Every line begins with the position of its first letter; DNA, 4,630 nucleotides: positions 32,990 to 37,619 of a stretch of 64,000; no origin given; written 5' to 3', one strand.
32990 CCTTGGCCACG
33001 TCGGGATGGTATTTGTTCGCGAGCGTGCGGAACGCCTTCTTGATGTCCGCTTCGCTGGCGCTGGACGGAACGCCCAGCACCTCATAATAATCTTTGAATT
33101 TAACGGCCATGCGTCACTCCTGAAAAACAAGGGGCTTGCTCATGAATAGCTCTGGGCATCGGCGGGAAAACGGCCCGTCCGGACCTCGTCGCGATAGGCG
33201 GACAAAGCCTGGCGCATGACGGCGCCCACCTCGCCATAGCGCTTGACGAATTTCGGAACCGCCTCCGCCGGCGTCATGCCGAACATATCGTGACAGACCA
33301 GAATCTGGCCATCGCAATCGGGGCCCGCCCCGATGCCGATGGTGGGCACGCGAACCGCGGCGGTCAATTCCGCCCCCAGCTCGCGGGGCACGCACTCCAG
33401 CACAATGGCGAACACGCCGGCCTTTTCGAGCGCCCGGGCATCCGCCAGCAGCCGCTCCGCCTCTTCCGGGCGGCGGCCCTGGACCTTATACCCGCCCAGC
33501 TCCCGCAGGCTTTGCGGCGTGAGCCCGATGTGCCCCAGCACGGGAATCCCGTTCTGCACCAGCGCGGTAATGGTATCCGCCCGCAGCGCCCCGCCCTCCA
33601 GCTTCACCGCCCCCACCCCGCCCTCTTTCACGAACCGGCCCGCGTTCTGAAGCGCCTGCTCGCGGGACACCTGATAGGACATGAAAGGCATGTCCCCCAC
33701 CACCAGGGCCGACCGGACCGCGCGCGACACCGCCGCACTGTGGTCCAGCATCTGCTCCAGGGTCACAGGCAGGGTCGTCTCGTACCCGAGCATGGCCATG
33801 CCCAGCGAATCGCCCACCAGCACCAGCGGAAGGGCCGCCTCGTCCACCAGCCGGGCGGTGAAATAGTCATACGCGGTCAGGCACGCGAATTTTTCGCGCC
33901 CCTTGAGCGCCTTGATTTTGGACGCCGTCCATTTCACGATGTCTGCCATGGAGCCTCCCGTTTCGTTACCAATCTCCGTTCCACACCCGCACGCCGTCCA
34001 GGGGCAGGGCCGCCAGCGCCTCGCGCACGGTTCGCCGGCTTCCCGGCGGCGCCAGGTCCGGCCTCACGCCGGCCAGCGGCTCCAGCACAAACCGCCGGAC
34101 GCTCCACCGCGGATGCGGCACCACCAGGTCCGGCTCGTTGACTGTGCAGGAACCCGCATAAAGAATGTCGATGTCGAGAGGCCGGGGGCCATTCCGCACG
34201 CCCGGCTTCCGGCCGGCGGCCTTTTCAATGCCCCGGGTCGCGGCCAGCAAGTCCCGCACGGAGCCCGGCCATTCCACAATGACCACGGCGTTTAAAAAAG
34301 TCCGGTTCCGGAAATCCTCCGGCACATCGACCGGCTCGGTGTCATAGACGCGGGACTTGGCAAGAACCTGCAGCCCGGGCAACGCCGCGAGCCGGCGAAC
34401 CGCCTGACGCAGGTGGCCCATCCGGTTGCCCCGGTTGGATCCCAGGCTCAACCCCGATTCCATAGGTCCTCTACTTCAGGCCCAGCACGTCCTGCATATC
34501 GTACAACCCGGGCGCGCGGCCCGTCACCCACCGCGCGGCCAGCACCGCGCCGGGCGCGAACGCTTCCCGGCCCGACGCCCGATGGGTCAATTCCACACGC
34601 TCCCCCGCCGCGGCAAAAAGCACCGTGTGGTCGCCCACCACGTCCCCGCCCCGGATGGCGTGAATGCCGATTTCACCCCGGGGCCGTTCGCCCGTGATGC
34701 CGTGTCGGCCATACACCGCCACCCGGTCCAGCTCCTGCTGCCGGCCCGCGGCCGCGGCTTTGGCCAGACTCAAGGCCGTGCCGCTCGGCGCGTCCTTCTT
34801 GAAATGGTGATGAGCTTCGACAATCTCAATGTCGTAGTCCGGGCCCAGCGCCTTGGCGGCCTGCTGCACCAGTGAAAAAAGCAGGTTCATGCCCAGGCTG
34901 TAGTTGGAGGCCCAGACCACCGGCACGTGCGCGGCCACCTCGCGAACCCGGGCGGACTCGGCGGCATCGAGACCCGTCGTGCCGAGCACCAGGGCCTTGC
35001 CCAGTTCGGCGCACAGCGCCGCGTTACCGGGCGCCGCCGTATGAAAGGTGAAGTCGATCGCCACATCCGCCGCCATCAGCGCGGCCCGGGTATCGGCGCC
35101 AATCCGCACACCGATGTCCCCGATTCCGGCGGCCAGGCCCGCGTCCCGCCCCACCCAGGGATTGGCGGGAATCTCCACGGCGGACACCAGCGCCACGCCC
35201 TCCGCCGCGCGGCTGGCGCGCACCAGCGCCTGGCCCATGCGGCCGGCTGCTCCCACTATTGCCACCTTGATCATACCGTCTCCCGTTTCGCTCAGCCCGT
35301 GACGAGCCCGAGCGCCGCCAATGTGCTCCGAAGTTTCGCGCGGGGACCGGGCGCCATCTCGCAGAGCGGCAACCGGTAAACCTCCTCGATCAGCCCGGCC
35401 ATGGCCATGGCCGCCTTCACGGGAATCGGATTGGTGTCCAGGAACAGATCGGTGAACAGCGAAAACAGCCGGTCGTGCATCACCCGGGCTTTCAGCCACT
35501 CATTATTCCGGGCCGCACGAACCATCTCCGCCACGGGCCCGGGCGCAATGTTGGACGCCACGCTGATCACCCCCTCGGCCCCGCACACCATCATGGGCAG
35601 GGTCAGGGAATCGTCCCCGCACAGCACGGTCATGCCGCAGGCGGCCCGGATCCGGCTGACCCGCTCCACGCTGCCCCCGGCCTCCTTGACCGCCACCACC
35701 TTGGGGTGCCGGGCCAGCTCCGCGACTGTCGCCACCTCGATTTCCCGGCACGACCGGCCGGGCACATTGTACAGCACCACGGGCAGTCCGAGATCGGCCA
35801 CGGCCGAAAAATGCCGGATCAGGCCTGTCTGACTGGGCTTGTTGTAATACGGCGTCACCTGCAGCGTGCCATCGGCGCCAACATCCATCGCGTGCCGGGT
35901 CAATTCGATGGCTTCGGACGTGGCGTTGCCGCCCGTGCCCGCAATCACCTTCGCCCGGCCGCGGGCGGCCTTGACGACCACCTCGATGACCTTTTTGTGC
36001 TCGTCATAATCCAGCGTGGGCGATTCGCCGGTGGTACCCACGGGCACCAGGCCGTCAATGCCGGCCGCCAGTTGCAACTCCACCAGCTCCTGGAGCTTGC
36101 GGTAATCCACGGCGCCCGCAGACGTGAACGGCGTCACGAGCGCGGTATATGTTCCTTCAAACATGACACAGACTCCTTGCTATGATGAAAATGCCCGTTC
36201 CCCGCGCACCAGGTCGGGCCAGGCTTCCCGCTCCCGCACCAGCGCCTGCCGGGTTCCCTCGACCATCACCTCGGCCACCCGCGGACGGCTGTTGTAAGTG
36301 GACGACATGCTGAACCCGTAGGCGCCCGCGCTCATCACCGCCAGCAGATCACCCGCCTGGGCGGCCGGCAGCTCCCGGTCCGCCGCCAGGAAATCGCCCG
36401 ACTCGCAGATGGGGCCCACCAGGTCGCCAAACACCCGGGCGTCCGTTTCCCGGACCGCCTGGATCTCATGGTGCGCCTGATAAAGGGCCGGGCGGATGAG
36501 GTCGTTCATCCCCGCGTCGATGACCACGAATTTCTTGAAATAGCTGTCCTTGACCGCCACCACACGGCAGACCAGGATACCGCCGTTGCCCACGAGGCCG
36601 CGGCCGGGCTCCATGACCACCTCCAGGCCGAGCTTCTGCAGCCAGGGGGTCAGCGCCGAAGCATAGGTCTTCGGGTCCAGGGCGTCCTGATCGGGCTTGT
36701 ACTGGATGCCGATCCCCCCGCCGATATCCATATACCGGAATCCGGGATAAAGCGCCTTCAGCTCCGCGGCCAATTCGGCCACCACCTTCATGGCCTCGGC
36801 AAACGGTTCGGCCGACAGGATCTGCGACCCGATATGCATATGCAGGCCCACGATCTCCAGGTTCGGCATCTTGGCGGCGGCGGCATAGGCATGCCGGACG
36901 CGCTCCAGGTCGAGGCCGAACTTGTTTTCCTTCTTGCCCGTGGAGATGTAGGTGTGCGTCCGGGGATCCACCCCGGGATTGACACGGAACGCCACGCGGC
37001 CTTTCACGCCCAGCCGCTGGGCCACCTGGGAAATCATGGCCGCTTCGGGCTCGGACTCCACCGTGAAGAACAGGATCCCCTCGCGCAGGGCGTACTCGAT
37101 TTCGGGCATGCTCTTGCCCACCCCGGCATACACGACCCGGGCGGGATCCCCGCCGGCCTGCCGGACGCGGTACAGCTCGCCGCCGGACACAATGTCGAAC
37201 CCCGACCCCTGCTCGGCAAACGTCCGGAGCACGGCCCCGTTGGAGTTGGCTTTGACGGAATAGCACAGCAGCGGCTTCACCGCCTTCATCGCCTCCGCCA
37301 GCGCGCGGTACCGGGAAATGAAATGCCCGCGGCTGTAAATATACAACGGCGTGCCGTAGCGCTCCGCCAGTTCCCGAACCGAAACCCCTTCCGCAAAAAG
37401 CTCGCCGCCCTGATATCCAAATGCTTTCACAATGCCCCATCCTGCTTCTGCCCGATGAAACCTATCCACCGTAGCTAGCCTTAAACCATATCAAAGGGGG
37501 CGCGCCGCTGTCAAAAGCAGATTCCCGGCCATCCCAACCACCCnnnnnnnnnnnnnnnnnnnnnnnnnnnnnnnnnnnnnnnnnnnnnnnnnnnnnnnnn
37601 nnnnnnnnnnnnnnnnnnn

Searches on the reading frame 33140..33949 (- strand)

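Call 6: search_protein_families(library=pfam, proteins=[window:33140-33949:-], max_evalue=0.01)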
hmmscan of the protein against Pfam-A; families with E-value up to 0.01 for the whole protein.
window:33140-33949:- (269 aa): 3 families
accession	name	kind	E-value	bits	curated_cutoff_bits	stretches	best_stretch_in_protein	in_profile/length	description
PF02548.21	Pantoate_transf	-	2.9e-112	374.8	28.7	1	7-263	2-258/259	Ketopantoate hydroxymethyltransferase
PF13714.12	PEP_mutase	-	0.00023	21.3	31.5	1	13-114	2-102/240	Phosphoenolpyruvate phosphomutase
PF01177.27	Asp_Glu_race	-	0.0051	17.1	31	0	163-207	54-97/211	Asp/Glu/Hydantoin racemase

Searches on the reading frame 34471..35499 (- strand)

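Call 6: search_protein_families(library=pfam, proteins=[window:34471-35499:-], max_evalue=0.01)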
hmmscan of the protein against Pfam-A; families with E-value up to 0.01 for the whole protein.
window:34471-35499:- (342 aa): 2 families
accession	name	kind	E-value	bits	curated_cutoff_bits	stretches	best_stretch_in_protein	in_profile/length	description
PF05173.19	DapB_C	-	2.6e-47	160.3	27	1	203-339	1-121/121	Dihydrodipicolinate reductase, C-terminus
PF01113.26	DapB_N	-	2.6e-34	118.4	25.6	1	77-200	1-124/124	Dihydrodipicolinate reductase, N-terminus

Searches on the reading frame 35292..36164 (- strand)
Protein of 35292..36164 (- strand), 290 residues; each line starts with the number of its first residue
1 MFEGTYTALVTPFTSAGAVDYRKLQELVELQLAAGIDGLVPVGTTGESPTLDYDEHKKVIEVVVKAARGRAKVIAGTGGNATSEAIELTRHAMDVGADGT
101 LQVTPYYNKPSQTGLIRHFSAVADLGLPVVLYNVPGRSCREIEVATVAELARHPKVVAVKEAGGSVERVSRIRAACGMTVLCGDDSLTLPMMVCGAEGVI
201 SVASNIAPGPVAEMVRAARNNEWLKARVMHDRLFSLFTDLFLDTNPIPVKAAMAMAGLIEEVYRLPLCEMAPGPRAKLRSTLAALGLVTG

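Call 6: search_protein_families(library=pfam, proteins=[window:35292-36164:-], max_evalue=0.01)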
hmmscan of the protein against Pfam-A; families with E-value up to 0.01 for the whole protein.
window:35292-36164:- (290 aa): 1 family
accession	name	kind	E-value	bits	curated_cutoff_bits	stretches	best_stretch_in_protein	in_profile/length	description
PF00701.28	DHDPS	-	2.1e-90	302.8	22.1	1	2-284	2-288/289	Dihydrodipicolinate synthetase family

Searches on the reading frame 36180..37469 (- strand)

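Call 6: search_protein_families(library=pfam, proteins=[window:36180-37469:-], max_evalue=0.01)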
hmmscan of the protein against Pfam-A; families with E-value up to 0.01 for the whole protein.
window:36180-37469:- (429 aa): 3 families
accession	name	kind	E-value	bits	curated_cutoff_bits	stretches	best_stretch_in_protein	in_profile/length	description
PF02784.22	Orn_Arg_deC_N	-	5.3e-58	196.7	23.4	1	48-293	2-246/247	Pyridoxal-dependent decarboxylase, pyridoxal binding domain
PF00278.28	Orn_DAP_Arg_deC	-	9.2e-28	96.8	23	1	71-382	5-95/95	Pyridoxal-dependent decarboxylase, C-terminal sheet domain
PF01168.26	Ala_racemase_N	-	2.8e-09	37.5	24.1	1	50-239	6-183/220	Alanine racemase, N-terminal domain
